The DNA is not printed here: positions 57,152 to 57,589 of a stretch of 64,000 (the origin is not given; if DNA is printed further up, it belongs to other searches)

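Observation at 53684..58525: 1613-aa secreted protein built from an unplaced four-cysteine module of about 50 aa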

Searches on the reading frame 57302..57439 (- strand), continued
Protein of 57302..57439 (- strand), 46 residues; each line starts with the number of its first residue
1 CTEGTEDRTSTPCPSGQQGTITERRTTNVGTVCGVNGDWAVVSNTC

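Call 99: find_encoding_contigs(protein=P0025, flank=7000, max_places=1)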
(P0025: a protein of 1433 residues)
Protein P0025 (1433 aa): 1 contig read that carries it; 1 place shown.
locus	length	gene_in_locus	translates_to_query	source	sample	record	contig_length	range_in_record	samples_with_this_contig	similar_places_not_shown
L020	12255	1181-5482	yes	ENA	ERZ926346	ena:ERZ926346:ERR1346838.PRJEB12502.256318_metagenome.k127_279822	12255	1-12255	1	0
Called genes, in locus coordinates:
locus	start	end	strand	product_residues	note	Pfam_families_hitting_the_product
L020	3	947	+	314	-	?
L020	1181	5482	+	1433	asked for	PF22349:Fervidolysin_SD2 (faint), PF05268:GP38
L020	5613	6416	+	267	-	PF00730:HhH-GPD, PF00633:HHH, PF10576:EndIII_4Fe-2S (weak)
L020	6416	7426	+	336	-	PF00294:PfkB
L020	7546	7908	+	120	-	-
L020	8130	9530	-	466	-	PF01225:Mur_ligase (faint), PF08245:Mur_ligase_M, PF02875:Mur_ligase_C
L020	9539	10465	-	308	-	PF01820:Dala_Dala_lig_N, PF02655:ATP-grasp_3, PF07478:Dala_Dala_lig_C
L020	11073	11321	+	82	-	PF06620:DUF1150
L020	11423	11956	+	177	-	-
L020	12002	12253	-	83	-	?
